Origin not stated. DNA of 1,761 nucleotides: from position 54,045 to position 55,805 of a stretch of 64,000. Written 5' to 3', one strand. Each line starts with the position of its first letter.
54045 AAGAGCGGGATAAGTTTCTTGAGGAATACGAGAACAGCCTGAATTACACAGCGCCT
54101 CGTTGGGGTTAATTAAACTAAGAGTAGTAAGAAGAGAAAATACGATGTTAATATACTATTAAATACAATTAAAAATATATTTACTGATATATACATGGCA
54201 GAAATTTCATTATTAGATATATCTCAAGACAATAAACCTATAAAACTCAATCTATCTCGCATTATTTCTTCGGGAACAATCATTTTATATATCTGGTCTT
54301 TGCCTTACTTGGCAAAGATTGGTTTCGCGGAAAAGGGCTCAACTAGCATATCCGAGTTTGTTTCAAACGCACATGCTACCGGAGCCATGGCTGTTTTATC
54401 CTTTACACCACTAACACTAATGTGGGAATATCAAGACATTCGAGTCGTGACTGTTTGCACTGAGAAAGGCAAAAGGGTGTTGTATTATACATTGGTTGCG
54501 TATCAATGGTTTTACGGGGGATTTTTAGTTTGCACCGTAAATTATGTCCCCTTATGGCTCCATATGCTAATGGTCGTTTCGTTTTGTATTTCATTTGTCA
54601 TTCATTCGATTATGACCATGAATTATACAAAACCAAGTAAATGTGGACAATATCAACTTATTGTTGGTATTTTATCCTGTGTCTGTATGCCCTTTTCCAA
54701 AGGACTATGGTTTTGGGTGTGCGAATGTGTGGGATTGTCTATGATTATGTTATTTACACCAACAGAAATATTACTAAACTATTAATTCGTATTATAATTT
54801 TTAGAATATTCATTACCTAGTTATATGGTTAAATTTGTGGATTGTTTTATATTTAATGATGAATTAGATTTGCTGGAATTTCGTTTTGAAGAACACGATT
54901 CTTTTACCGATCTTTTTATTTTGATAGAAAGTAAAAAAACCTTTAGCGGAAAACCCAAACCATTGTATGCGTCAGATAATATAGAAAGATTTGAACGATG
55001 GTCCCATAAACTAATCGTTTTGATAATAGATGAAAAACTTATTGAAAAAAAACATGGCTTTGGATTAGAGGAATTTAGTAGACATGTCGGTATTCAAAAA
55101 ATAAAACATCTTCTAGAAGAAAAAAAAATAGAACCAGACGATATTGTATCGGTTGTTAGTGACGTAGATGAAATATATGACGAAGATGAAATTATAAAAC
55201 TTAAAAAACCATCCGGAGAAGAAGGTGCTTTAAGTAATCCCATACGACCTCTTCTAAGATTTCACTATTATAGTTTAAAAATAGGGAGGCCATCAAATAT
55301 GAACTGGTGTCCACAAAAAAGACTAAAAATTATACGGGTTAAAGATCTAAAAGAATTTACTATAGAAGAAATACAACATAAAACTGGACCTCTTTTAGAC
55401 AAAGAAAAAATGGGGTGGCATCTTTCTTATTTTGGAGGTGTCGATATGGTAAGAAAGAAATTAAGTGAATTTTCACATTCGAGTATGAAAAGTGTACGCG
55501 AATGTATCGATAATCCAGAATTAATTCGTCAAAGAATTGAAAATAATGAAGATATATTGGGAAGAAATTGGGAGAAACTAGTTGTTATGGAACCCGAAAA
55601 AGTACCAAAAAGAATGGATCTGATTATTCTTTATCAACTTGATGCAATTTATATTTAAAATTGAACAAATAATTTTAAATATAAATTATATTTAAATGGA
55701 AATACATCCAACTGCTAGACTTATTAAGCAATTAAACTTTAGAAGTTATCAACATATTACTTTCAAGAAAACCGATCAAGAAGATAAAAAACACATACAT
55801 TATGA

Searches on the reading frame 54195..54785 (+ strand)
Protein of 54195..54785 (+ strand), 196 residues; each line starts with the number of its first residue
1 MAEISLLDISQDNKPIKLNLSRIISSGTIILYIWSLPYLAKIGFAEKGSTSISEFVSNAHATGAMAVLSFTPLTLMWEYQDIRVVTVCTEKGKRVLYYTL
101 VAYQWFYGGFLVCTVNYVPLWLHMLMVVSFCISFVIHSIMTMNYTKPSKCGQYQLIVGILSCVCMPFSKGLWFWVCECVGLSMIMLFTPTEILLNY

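Call 38: find_related_loci(query=A3, collection=metagenome_contigs, flank=2500)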
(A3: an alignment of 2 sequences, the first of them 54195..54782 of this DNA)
Query A3 (196 aa) in metagenome_contigs; peptide patterns used: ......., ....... (x = any residue, [..] = any of these).
156 stretches matched a pattern; 15 encode a relative of the query (tblastn E <= 1e-3); 15 distinct loci.
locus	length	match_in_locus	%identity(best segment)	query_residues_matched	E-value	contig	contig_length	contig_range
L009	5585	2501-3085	83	1-195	1e-112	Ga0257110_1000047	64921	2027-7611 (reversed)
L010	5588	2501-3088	81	1-196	5e-108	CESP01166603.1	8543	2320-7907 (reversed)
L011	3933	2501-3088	81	1-196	3e-108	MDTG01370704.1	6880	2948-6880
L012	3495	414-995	75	1-194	6e-104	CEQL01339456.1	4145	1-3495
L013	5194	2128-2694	55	4-193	6e-64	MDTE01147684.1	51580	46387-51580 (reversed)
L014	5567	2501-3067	54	4-193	5e-61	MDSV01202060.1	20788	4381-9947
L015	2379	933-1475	51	11-191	5e-57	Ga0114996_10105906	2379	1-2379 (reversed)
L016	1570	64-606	51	11-191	1e-58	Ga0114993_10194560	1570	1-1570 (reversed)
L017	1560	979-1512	49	17-194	1e-54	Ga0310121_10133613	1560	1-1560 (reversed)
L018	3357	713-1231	48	22-194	4e-49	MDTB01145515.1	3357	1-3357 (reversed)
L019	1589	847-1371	45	17-191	4e-49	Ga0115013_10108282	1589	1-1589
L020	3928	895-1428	47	17-194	4e-48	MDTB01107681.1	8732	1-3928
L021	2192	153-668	47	22-191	3e-46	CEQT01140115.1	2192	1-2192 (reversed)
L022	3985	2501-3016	47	22-191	5e-46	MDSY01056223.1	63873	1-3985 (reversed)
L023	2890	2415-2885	46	4-163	7e-37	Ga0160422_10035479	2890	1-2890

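Call 39: find_related_loci(query=A3, collection=viral_contigs, flank=2500)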
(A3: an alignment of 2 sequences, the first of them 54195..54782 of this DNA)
Query A3 (196 aa) in viral_contigs; peptide patterns used: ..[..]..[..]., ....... (x = any residue, [..] = any of these).
152 stretches matched a pattern; 1 encode a relative of the query (tblastn E <= 1e-3); 1 distinct loci.
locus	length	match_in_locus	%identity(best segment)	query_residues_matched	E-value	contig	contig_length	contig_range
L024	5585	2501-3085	83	1-195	1e-113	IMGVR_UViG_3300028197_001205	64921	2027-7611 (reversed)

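Call 42: search_protein_families(library=pfam, proteins=[window:54195-54782:+], max_evalue=0.1)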
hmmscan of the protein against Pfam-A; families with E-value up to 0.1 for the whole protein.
window:54195-54782:+ (196 aa): 1 family
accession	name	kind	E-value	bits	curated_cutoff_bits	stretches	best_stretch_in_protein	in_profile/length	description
PF11028.14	TMEM260-like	-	0.00085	19.6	24.2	0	15-78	41-104/179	Protein O-mannosyl-transferase TMEM260-like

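Call 46: find_encoding_contigs(protein=window:54195-54785:+, flank=1500, max_places=10)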
Protein window:54195-54785:+ (196 aa): 11 contigs read that carry it; 3 places shown.
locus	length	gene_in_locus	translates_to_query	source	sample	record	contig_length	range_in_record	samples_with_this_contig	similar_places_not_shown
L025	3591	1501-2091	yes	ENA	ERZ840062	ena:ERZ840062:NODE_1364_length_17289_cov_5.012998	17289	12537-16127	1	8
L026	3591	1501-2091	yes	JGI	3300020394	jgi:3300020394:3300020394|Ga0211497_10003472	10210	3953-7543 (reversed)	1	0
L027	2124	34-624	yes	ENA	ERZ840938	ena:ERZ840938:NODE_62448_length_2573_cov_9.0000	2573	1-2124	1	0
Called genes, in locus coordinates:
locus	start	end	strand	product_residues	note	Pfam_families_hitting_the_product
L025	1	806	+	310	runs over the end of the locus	PF03133:TTL (weak)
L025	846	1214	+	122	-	-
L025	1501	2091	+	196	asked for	-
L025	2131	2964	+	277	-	PF04724:Glyco_transf_17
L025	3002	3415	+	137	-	-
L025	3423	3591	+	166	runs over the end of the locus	PF13419:HAD_2 (weak)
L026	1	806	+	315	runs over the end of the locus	PF03133:TTL (weak)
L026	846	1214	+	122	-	-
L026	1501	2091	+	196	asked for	-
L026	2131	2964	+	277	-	PF04724:Glyco_transf_17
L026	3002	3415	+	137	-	-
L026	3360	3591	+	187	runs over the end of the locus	PF13419:HAD_2 (weak)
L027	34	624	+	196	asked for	-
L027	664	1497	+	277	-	PF04724:Glyco_transf_17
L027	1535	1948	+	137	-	-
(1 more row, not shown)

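Call 49: list_cluster_members(proteins=[P0001, window:54195-54782:+])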
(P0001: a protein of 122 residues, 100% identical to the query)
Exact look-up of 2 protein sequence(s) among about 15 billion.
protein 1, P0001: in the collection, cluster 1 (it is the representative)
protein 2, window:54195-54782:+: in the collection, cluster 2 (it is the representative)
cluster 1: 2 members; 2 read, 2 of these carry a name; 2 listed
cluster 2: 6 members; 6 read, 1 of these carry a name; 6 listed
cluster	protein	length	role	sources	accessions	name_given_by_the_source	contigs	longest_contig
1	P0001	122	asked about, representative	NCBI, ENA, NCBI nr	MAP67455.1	MAG: hypothetical protein CMF80_07145 [Candidatus Marinimicrobia bacterium] | hypothetical protein [Candidatus Neomarinimicrobiota bacterium]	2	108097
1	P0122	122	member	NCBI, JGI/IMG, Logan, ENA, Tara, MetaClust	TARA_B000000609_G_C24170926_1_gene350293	strand:+ start:1305 stop:1673 length:369 start_codon:yes stop_codon:yes gene_type:complete | TARA_058_DCM_0.22-3_C20812653_1_gene461083 "" ""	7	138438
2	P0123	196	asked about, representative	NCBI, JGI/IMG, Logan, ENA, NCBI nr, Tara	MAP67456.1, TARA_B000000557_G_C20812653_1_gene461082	MAG: hypothetical protein CMF80_07150 [Candidatus Marinimicrobia bacterium] | hypothetical protein [Candidatus Neomarinimicrobiota bacterium] | strand:- start:1682 stop:2272 length:591 start_codon:yes stop_codon:yes gene_type:complete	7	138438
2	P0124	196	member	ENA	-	-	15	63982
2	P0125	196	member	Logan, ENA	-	-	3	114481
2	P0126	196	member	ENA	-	-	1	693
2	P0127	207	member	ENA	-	-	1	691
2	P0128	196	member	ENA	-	-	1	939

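Call 52: find_encoding_contigs(protein=P0124, flank=1500, max_places=6)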
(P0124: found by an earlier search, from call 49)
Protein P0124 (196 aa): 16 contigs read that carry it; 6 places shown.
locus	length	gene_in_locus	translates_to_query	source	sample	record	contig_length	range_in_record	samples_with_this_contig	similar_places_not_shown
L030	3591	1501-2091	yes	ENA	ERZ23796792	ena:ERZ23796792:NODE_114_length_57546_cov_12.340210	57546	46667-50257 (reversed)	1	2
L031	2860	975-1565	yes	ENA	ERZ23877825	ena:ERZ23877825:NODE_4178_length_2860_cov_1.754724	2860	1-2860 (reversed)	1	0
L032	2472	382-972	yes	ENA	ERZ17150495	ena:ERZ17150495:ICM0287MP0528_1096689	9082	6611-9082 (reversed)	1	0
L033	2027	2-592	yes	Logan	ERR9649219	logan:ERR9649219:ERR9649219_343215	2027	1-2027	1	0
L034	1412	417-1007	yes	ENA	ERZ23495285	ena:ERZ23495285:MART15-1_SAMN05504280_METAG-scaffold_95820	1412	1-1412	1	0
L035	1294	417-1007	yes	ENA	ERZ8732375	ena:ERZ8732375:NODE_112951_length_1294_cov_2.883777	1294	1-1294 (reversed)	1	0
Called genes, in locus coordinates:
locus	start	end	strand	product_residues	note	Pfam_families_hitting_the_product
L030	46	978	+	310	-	PF03133:TTL (weak)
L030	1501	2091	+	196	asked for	-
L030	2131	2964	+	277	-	PF04724:Glyco_transf_17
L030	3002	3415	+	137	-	-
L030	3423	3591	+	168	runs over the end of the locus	PF13419:HAD_2 (weak)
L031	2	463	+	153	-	?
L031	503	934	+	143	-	-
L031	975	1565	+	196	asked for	-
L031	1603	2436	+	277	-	PF04724:Glyco_transf_17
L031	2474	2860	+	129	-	?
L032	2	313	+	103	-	?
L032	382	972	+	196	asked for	-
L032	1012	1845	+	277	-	PF04724:Glyco_transf_17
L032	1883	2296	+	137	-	-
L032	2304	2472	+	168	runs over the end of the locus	PF13419:HAD_2 (weak)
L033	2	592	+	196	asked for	?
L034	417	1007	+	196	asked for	-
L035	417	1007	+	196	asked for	-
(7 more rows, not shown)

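Call 53: find_encoding_contigs(protein=P0125, flank=1500, max_places=6)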
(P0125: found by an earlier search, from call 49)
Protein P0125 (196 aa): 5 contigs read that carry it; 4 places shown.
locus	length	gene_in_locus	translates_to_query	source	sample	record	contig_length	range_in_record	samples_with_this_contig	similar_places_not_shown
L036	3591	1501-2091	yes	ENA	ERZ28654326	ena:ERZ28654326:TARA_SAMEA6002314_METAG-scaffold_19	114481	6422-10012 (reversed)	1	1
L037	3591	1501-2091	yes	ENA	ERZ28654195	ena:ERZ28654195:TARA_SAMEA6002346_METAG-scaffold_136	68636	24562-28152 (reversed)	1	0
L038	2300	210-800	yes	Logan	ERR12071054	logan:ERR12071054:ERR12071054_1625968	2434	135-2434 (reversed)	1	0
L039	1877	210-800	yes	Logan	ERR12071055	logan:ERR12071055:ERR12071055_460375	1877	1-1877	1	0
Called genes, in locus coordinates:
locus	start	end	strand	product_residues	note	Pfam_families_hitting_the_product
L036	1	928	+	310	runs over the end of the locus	PF03133:TTL (weak)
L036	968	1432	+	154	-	-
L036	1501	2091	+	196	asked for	-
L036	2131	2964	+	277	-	PF04724:Glyco_transf_17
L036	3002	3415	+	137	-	-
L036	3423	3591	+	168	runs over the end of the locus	PF13419:HAD_2 (weak)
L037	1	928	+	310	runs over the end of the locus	PF03133:TTL (weak)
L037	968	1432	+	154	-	-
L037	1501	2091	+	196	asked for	-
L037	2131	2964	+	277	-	PF04724:Glyco_transf_17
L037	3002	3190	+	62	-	-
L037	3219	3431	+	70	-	-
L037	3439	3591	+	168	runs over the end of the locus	PF13419:HAD_2 (weak)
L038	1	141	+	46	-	?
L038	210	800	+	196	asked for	-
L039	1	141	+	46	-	?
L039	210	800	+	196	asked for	-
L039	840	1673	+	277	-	PF04724:Glyco_transf_17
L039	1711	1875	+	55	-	?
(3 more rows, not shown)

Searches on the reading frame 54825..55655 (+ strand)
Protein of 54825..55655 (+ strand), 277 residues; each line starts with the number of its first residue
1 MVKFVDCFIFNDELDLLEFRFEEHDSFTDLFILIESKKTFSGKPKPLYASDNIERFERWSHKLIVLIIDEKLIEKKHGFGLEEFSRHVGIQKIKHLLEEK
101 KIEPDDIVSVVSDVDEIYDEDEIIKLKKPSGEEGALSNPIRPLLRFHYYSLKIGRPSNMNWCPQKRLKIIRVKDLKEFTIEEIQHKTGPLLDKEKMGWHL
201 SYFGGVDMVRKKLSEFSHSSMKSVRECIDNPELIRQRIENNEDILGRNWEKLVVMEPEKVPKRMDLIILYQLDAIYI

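Call 42: search_protein_families(library=pfam, proteins=[window:54825-55655:+], max_evalue=0.1)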
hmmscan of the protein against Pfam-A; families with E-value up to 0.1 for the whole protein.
window:54825-55655:+ (277 aa): 1 family
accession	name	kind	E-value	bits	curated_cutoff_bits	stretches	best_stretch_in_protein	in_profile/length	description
PF04724.18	Glyco_transf_17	-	1.2e-22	81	26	1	3-245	74-298/348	Glycosyltransferase family 17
